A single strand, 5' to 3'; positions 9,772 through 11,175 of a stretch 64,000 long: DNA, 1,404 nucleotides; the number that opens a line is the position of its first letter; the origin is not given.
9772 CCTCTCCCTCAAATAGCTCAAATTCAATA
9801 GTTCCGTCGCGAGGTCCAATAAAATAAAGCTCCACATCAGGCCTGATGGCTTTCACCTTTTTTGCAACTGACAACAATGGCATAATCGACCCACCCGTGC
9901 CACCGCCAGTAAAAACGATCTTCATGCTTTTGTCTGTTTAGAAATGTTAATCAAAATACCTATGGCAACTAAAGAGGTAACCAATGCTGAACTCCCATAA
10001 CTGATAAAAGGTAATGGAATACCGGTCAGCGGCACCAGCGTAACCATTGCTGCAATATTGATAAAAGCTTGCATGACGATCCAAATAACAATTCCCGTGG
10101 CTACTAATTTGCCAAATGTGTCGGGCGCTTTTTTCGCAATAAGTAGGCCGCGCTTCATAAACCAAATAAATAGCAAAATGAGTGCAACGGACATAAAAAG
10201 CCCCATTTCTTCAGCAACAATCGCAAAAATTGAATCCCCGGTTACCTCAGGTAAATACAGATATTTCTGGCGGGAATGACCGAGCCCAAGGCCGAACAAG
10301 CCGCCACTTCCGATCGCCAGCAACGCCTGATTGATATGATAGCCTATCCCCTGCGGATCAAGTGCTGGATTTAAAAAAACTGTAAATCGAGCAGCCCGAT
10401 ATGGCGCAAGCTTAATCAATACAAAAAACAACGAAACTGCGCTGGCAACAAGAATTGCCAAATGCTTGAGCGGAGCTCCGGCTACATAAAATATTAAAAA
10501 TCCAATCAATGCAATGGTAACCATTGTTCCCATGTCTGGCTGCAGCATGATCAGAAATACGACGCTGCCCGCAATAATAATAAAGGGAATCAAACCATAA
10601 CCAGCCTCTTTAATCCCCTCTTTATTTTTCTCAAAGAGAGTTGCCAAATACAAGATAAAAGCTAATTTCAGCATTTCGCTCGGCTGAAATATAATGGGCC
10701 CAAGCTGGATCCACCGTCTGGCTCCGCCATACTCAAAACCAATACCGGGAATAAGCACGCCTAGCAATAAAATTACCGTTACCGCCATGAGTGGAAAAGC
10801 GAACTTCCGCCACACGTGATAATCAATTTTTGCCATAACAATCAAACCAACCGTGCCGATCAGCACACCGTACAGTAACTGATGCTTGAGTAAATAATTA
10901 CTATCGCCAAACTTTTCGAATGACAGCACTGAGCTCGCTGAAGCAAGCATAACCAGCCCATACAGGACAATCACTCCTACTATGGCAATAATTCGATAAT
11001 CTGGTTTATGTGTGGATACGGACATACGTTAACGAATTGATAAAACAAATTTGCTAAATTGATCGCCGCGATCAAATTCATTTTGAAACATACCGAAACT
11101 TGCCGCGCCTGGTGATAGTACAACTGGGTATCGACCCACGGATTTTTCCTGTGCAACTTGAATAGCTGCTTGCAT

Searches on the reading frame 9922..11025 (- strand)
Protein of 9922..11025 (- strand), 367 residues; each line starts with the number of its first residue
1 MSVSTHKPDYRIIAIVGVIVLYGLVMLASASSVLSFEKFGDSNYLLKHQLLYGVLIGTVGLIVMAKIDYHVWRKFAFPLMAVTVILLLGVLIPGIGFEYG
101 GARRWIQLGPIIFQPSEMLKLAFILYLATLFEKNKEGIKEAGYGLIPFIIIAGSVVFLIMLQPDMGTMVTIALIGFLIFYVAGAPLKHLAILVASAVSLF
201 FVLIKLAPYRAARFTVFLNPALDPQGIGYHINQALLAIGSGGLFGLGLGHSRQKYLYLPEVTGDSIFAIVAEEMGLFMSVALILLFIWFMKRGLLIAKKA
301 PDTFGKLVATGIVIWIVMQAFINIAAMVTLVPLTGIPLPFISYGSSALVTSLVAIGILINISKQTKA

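Call 3: search_protein_families(library=pfam, proteins=[window:9922-11025:-], max_evalue=0.01)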
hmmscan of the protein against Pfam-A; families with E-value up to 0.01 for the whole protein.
window:9922-11025:- (367 aa): 1 family
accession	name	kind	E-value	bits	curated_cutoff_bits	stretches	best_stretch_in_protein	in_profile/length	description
PF01098.24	FTSW_RODA_SPOVE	-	5e-102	342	26.4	1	12-366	4-355/356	Cell cycle protein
